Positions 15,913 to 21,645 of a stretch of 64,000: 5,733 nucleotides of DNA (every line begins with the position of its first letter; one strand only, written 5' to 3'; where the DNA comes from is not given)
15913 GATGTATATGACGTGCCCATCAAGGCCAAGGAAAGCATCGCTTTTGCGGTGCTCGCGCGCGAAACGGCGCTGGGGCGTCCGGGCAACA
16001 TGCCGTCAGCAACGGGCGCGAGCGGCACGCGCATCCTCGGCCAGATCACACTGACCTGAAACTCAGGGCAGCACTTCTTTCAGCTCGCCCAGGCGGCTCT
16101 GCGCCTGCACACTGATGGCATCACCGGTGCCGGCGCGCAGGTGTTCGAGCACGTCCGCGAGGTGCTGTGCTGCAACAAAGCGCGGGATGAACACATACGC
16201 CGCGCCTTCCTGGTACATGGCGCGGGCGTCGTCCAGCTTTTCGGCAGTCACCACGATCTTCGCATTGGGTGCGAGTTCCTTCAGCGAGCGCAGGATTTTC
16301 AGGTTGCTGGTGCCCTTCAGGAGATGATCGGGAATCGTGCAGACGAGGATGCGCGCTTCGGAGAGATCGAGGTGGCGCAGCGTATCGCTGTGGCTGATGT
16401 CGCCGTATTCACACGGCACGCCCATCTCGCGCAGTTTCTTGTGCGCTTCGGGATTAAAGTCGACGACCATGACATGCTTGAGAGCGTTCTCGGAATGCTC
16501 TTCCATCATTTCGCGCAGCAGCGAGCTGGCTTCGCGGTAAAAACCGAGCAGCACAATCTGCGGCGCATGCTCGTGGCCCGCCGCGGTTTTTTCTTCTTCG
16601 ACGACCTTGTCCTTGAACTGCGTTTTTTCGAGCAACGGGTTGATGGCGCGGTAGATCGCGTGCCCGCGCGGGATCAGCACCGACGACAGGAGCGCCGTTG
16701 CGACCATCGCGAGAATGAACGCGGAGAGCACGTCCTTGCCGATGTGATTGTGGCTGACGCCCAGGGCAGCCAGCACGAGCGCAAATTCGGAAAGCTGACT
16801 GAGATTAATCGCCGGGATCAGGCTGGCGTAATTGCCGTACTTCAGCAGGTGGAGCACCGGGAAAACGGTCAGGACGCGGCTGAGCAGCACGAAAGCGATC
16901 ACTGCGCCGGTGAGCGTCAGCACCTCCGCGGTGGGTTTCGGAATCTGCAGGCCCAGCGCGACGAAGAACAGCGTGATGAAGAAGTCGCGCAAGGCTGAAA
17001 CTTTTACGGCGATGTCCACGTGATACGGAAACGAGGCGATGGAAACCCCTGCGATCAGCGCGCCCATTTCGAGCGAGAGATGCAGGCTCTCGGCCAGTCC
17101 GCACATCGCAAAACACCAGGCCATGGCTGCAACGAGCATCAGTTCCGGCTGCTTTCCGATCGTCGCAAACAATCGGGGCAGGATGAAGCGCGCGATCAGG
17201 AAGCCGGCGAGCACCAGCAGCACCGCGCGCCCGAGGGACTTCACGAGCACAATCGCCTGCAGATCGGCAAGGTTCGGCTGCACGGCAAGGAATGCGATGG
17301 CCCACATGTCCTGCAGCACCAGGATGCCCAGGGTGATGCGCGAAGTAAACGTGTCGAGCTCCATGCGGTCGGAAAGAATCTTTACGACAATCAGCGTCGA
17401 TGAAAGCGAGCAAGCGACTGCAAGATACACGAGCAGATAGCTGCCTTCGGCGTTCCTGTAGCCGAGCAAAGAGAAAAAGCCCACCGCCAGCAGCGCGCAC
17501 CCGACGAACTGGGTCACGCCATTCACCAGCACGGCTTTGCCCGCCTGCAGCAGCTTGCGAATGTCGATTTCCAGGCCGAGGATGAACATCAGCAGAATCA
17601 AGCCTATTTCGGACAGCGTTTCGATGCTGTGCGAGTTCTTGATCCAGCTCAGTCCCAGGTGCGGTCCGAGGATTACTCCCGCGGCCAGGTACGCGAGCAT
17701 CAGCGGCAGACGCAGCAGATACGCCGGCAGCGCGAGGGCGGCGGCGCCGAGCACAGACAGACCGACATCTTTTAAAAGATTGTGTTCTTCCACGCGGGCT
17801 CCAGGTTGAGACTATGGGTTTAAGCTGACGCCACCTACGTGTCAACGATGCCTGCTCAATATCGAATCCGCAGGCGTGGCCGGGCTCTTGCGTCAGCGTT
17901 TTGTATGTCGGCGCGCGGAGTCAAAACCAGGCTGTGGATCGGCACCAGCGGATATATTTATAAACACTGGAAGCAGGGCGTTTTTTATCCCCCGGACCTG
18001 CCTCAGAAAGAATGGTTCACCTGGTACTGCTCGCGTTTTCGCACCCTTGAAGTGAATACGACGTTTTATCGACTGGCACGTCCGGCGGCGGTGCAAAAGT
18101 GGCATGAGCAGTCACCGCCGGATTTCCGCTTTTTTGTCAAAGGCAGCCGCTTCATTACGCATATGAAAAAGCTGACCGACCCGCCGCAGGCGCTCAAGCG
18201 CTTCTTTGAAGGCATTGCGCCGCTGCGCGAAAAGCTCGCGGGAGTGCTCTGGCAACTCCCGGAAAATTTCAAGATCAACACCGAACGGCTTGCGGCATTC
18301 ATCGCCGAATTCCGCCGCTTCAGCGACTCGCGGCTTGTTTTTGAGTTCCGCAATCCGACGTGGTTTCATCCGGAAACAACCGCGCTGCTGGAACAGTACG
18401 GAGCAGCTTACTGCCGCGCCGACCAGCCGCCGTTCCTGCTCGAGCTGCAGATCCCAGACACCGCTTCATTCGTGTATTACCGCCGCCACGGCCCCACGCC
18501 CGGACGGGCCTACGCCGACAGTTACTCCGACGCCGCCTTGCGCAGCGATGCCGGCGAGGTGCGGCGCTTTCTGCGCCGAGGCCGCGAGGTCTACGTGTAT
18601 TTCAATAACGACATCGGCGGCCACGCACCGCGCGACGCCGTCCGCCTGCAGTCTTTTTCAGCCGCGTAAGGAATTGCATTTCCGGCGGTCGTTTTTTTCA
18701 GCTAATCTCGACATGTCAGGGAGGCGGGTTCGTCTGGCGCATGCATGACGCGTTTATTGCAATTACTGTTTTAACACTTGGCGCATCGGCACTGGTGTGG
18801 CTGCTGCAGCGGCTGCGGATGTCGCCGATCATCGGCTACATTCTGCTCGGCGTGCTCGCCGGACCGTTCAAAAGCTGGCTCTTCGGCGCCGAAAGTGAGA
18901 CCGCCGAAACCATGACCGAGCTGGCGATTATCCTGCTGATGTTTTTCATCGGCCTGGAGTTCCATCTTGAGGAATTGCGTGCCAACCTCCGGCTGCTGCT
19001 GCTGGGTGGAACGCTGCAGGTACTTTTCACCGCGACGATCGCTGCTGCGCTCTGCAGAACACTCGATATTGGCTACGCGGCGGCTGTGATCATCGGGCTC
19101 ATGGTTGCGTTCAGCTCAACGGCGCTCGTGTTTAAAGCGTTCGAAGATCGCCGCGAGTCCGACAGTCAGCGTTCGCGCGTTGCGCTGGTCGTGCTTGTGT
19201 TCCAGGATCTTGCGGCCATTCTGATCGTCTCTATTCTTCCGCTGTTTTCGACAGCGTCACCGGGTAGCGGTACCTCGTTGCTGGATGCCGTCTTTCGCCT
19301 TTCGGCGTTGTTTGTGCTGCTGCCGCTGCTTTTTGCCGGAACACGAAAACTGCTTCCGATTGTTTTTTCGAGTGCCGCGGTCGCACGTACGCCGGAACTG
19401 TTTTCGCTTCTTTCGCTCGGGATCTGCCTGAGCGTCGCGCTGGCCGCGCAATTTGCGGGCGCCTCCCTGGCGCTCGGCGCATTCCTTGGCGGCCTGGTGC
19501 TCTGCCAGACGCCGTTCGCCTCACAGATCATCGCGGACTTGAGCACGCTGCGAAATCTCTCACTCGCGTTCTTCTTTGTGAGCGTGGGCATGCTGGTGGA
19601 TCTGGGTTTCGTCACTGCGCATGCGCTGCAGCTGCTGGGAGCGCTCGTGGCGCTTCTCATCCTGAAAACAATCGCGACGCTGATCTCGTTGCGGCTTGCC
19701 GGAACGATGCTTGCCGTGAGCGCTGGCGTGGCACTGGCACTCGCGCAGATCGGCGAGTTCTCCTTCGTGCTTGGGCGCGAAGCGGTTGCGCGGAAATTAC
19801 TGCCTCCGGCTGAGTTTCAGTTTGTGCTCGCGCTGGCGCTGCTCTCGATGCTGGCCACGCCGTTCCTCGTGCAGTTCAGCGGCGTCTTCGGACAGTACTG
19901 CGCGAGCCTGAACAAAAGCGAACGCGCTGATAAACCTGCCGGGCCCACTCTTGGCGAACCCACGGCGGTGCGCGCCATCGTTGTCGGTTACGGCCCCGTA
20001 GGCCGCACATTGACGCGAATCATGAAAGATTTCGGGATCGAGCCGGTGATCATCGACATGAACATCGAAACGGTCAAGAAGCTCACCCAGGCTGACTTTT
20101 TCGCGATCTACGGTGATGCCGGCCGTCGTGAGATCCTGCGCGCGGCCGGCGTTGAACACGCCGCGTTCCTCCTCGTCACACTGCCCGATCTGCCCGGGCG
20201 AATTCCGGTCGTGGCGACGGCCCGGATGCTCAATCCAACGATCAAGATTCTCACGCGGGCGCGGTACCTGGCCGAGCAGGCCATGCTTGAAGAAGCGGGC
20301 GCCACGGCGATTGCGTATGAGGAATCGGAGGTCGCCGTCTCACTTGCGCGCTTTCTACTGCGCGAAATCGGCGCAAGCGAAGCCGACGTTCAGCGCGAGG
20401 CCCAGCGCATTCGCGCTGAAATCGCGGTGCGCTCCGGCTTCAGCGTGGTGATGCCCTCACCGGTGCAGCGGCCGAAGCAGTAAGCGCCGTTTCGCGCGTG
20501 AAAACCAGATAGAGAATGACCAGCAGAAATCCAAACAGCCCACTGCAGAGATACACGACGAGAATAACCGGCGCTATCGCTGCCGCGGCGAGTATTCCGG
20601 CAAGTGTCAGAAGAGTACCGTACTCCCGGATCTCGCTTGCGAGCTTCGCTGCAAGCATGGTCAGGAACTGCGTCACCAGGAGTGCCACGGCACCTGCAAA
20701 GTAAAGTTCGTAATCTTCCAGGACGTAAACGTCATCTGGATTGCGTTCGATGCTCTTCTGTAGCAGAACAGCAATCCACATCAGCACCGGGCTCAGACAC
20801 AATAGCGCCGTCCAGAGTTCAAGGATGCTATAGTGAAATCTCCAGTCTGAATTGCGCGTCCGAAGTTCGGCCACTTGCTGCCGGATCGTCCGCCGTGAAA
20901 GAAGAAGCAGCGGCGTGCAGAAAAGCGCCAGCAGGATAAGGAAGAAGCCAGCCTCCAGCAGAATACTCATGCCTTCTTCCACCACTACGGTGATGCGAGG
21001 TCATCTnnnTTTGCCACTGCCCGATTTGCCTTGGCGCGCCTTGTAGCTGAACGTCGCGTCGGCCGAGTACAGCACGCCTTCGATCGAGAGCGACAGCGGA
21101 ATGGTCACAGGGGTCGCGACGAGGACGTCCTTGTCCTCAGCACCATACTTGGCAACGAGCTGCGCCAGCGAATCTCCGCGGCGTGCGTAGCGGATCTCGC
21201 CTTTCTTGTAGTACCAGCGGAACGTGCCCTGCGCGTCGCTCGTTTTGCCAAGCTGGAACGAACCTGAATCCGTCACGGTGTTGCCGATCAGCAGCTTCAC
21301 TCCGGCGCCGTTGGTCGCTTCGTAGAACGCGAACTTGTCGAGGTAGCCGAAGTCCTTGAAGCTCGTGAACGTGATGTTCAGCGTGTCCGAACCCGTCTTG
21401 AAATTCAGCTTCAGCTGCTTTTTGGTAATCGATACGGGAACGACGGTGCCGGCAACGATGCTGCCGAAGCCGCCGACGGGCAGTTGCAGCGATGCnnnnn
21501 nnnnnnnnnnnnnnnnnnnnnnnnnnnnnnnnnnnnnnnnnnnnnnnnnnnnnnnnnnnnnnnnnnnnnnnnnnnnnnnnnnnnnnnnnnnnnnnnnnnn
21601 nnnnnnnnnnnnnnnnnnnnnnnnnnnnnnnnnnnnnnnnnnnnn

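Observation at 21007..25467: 1486-aa secreted reprolysin-like metzincin with four tandem PPC-like repeats, two Calx-beta domains and a PKD domain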

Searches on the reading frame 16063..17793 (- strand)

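Call 26: search_protein_families(library=pfam, proteins=[window:16063-17793:-], max_evalue=0.001)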
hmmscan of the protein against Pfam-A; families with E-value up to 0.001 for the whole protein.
window:16063-17793:- (576 aa): 2 families
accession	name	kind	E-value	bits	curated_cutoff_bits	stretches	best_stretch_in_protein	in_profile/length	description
PF00999.27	Na_H_Exchanger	-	3.5e-55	187.8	26.2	1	22-373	10-368/375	Sodium/hydrogen exchanger, transmembrane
PF02254.24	TrkA_N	-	6.1e-18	65.7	23.8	1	413-537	1-116/116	TrkA-N domain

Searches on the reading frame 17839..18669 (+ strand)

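Call 26: search_protein_families(library=pfam, proteins=[window:17839-18669:+], max_evalue=0.001)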
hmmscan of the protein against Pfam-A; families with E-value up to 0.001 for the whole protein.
window:17839-18669:+ (276 aa): 1 family
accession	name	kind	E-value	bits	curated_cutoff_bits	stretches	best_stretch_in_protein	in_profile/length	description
PF01904.24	DUF72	-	2.1e-68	231.1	25.3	1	50-271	1-215/217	Protein of unknown function DUF72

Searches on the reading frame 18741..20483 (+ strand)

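Call 26: search_protein_families(library=pfam, proteins=[window:18741-20483:+], max_evalue=0.001)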
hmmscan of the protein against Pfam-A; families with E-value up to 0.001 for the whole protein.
window:18741-20483:+ (580 aa): 2 families
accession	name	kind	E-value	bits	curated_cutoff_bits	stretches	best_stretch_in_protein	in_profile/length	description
PF00999.27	Na_H_Exchanger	-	4.2e-46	158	26.2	1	18-376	6-373/375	Sodium/hydrogen exchanger, transmembrane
PF02254.24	TrkA_N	-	8.5e-22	78.1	23.8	1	413-525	2-114/116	TrkA-N domain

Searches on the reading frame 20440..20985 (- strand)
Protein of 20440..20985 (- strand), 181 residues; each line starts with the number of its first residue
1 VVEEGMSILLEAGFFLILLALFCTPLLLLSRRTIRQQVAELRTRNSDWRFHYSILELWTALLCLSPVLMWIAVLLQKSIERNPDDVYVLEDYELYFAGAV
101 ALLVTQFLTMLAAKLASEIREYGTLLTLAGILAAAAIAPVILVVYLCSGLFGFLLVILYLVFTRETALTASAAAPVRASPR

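Call 26: search_protein_families(library=pfam, proteins=[window:20440-20985:-], max_evalue=0.001)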
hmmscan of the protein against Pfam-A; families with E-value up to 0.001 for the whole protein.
window:20440-20985:- (181 aa): 0 families

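Call 68: search_protein_families(library=padloc, proteins=[window:20440-20985:-], max_evalue=0.01)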
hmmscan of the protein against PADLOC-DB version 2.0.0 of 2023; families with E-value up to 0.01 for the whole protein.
window:20440-20985:- (181 aa): 0 families
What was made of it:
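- Tried and rejected: Anti-phage defence role: no PADLOC hit (call 68).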

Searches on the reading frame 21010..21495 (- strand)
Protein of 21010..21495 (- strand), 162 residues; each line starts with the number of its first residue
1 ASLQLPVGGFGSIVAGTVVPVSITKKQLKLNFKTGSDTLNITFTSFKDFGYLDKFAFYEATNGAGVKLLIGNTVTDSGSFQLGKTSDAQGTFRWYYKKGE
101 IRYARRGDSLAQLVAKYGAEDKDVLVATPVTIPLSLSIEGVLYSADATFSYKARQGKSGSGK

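Call 10: search_protein_families(library=pfam, proteins=[window:21010-21495:-], max_evalue=5)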
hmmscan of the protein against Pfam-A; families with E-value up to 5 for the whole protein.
seq(162 aa): 0 families

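Call 35: find_homologous_proteins(query=window:21010-21492:-, max_evalue=0.01)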
Query seq(161 aa): 59 candidates shared short words with the query, none scored E <= 0.01.

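Call 43: find_related_loci(query=A2, collection=metagenome_contigs, flank=6000)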
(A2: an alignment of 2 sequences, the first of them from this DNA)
Query A2 (161 aa) in metagenome_contigs; peptide patterns used: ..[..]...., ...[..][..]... (x = any residue, [..] = any of these).
599 stretches matched a pattern (row limit reached: there are more); 2 encode a relative of the query (tblastn E <= 1e-3); 2 distinct loci.
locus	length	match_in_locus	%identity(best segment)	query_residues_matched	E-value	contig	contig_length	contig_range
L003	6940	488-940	59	1-152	3e-55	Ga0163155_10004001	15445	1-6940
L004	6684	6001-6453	59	1-152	3e-55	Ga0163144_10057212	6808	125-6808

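Call 44: find_related_loci(query=A2, collection=genome_contigs, flank=6000)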
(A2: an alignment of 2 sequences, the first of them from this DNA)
Query A2 (161 aa) in genome_contigs; peptide patterns used: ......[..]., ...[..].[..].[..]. (x = any residue, [..] = any of these).
158 stretches matched a pattern, but none encodes a relative of the query by tblastn (E <= 1e-3).
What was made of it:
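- Tried and rejected: The GTDB genome scan found nothing (call 44).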

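Call 53: predict_structure(alignment_id=A2)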
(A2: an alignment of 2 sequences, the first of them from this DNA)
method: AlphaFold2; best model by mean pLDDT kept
length: 161 residues; sequences in the alignment: 2
mean_pLDDT: 30.3   pTM: 0.21
mean pLDDT of the five models: 30.3, 30.1, 29.4, 28.7, 27.2
residues with pLDDT >= 90: 0; 70-90: 0; 50-70: 0; < 50: 161
segments of 3 or more residues with pLDDT < 50: 1-161
pLDDT, mean of each block of 10 residues (from residue 1): 24 32 35 34 32 21 22 24 26 31 36 37 32 34 35 30 27
secondary structure, 60 per line:
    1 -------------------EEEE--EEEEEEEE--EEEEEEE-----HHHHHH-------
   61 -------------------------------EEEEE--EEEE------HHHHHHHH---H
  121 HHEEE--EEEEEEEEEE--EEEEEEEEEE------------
elements in order: E20-23 E26-33 E36-42 H48-53 E92-96 E99-102 H109-116 E123-125 E128-137 E140-149
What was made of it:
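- Tried and rejected: AlphaFold2 with the two-sequence alignment failed (pLDDT 30.3; call 53).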
